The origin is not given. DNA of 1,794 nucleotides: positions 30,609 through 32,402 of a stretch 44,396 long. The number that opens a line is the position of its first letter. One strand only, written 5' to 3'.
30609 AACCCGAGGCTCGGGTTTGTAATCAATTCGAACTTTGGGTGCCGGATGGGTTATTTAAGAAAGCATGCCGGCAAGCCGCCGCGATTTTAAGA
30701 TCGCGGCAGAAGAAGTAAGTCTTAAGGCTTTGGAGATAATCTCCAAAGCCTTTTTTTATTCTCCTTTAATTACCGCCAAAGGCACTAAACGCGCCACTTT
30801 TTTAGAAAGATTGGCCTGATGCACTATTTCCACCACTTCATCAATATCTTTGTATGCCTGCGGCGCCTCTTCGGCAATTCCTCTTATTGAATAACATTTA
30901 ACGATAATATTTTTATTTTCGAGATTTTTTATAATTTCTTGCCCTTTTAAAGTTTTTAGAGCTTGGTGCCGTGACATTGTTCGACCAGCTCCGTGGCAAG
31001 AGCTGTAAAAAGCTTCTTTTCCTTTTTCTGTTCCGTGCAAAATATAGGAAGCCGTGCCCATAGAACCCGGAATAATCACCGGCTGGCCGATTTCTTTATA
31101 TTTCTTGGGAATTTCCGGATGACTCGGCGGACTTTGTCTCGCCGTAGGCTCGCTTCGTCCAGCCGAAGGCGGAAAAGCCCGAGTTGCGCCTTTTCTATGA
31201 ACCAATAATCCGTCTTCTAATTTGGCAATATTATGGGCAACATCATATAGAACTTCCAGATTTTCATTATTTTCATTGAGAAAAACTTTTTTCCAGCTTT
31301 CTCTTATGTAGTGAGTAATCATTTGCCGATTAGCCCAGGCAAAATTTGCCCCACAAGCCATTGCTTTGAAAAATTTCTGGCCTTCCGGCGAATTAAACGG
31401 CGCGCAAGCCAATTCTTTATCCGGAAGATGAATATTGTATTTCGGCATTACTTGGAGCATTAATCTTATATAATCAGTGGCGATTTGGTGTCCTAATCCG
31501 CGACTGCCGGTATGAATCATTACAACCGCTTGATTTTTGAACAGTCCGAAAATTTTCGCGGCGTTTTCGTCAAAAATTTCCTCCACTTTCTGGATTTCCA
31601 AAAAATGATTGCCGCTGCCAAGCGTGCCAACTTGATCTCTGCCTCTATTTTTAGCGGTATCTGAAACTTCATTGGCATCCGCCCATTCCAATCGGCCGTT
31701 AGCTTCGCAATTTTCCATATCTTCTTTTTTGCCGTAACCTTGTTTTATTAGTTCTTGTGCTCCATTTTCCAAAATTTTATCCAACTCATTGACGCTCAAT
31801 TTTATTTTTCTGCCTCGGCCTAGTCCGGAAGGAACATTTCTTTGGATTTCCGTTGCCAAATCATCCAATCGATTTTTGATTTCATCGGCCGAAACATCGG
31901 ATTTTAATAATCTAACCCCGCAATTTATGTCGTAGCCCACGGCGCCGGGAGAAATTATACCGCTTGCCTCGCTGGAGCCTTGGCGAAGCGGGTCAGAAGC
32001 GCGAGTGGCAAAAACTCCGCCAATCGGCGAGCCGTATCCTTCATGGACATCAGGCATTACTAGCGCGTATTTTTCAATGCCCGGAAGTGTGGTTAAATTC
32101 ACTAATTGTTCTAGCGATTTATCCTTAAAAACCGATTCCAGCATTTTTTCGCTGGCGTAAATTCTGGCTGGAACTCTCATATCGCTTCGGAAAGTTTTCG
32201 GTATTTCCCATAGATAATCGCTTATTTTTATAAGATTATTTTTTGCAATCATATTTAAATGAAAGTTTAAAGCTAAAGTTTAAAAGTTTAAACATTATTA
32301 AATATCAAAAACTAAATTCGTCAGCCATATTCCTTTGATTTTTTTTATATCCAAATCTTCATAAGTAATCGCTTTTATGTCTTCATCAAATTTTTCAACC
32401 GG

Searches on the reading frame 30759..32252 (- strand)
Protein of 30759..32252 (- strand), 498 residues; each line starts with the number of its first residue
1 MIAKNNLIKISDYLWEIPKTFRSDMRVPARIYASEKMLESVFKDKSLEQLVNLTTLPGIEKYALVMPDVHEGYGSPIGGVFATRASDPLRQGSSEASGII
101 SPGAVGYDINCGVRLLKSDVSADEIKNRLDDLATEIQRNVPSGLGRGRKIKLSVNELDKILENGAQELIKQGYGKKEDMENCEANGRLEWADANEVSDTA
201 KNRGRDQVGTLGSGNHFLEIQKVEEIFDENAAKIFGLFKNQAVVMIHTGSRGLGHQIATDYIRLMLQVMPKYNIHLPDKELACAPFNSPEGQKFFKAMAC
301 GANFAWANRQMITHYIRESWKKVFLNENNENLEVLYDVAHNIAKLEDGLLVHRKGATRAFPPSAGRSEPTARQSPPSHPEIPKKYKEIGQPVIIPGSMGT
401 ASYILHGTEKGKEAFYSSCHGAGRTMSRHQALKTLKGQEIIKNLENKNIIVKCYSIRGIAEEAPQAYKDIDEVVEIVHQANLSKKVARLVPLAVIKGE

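Call 10: search_solved_structures(query=window:30759-32252:-, show_alignments=2)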
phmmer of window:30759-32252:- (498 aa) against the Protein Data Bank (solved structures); distinct sequences matched with E-value up to 0.001: 9.
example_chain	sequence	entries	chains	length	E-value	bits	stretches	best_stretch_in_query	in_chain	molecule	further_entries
4dwr_B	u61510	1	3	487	2.8e-154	517.8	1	9-497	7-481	tRNA-splicing ligase RtcB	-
1uc2_A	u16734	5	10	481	4.1e-154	517.3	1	9-497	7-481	hypothetical protein PH1602 | tRNA-splicing ligase RtcB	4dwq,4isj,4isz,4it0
7lfq_A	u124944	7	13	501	4.7e-154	517.1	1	9-497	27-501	RNA-splicing ligase RtcB | tRNA-splicing ligase RtcB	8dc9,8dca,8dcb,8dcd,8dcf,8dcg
2epg_A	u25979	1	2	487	2.6e-148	498.2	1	9-497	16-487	Hypothetical protein TTHA1785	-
8odo_A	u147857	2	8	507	1e-112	380.8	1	46-497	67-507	RNA-splicing ligase RtcB homolog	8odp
7p3b_A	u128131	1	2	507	1e-112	380.8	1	46-497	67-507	RNA-splicing ligase RtcB homolog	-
8orj_A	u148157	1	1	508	1e-112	380.8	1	46-497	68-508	RNA-splicing ligase RtcB homolog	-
8btt_A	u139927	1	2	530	1.2e-112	380.5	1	46-497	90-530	RNA-splicing ligase RtcB homolog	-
9i8v_C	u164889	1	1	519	1.5e-111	377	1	46-497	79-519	RNA-splicing ligase RtcB homolog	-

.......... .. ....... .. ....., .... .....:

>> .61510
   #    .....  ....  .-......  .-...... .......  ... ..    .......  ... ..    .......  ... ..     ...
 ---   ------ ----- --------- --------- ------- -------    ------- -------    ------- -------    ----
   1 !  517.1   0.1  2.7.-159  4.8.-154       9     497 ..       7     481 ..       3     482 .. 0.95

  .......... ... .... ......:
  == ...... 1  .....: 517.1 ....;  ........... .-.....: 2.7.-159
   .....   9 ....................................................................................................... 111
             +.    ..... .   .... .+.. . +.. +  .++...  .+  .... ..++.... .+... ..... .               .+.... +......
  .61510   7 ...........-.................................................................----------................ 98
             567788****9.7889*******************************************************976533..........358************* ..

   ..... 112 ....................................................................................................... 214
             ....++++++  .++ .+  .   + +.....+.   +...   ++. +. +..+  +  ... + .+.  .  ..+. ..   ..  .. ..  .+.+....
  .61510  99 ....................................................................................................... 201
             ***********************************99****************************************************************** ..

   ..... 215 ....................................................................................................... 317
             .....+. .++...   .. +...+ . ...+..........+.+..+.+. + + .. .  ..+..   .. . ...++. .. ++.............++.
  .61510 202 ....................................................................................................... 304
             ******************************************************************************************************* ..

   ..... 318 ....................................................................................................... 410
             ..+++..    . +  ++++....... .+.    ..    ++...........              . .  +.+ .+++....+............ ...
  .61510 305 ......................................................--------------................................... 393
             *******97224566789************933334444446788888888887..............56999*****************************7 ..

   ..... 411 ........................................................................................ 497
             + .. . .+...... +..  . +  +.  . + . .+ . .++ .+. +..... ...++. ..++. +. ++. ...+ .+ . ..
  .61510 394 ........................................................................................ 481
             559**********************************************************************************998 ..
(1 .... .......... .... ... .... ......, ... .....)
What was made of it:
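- rtcB has 14 and 10 extra residues (call 10).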

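Call 32: find_homologous_proteins(query=window:30759-32252:-, max_evalue=1e-80)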
Query window:30759-32252:- (498 aa): 8000 proteins with E <= 1e-80 among 8000 candidates; the best 120 are listed.
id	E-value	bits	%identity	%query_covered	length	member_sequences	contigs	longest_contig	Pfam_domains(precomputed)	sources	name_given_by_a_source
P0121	0.0e+0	1132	97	100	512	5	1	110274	PF01139.23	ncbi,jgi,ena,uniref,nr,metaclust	ncbi:MAG: hypothetical protein US36_C0001G0036 [Candidatus Wolfebacteria bacterium GW2011_GWC1_37_10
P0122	6.8e-261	884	80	100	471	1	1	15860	PF01139.23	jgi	jgi:tRNA-splicing ligase RtcB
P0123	2.2e-259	879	80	100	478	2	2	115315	PF01139.23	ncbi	ncbi:MAG: RtcB family protein [Patescibacteria group bacterium]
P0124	7.8e-254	861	78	100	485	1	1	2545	PF01139.23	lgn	-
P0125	2.5e-252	856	78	100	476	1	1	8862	PF01139.23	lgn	-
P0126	3.1e-252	856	77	100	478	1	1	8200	PF01139.23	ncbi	-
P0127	2.0e-251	853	76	100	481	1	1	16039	PF01139.23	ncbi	-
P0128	6.0e-251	852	77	100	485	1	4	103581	PF01139.23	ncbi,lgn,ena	-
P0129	5.6e-249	845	78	100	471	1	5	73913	PF01139.23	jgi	jgi:tRNA-splicing ligase RtcB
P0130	7.6e-249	845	76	100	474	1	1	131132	PF01139.23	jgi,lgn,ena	-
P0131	8.1e-249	845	77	100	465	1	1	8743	PF01139.23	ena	-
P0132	1.3e-246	837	75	100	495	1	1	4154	PF01139.23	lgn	-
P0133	4.8e-246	835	76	100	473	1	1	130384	PF01139.23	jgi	-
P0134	5.4e-246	835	77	100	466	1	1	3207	PF01139.23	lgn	-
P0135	6.1e-246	835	75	100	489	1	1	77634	PF01139.23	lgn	-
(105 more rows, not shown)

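Call 34: find_encoding_contigs(protein=P0121, flank=10000, max_places=3)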
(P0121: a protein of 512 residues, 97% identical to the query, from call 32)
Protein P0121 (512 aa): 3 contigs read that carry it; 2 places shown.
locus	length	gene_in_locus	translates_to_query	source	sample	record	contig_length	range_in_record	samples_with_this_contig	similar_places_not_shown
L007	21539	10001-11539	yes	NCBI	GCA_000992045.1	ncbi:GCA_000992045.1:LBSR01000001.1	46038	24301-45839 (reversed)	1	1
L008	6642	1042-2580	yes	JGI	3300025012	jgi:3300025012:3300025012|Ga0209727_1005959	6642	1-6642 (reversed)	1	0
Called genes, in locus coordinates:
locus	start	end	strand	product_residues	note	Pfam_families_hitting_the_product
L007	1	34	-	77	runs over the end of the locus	?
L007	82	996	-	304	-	PF02899:Phage_int_SAM_1, PF13102:Phage_int_SAM_5 (weak), PF13495:Phage_int_SAM_4 (weak), PF00589:Phage_integrase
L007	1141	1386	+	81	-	-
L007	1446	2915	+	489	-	-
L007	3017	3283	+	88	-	PF00312:Ribosomal_S15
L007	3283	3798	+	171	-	PF01936:NYN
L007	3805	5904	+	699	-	PF01138:RNase_PH, PF03726:PNPase, PF01138:RNase_PH, PF00013:KH_1, PF00575:S1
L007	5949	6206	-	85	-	PF01649:Ribosomal_S20p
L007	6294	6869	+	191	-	PF01330:RuvA_N, PF14520:HHH_5, PF07499:RuvA_C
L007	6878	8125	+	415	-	PF01551:Peptidase_M23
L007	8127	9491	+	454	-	PF08245:Mur_ligase_M, PF02875:Mur_ligase_C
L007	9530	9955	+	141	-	PF01951:Archease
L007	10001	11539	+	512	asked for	PF01139:RtcB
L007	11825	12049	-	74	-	-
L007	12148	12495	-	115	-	-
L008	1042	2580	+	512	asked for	PF01139:RtcB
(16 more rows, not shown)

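Call 35: find_encoding_contigs(protein=P0124, flank=10000, max_places=1)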
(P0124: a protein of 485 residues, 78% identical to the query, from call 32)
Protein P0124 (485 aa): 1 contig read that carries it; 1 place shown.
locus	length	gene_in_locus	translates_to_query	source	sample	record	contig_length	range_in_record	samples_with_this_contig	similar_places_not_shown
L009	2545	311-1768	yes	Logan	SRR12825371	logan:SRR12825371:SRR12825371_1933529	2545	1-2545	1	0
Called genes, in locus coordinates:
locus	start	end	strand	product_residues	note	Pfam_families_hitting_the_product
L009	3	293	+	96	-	?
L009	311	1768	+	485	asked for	PF01139:RtcB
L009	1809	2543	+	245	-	?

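Call 36: find_encoding_contigs(protein=P0123, flank=10000, max_places=1)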
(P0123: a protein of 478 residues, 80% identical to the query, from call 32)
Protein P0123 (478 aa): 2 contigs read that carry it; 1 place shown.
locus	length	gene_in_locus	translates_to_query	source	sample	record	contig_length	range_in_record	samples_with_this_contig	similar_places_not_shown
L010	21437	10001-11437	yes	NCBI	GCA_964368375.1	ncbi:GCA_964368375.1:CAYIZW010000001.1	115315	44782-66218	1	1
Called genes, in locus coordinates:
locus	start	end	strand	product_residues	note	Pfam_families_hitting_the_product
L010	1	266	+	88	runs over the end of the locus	PF00312:Ribosomal_S15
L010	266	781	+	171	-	PF01936:NYN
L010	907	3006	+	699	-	PF01138:RNase_PH, PF03725:RNase_PH_C (faint), PF03726:PNPase, PF01138:RNase_PH, PF00013:KH_1 (weak), PF00575:S1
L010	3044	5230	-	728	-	PF01471:PG_binding_1 (faint), PF09826:Beta_propel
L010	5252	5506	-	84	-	PF01649:Ribosomal_S20p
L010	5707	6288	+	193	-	PF01330:RuvA_N, PF14520:HHH_5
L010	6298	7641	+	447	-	PF01551:Peptidase_M23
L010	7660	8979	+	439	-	PF08245:Mur_ligase_M, PF02875:Mur_ligase_C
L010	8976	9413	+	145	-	PF01951:Archease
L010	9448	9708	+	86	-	-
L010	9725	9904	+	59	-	-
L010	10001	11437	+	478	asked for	PF01139:RtcB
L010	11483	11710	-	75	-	-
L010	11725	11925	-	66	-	-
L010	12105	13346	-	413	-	PF00464:SHMT, PF00155:Aminotran_1_2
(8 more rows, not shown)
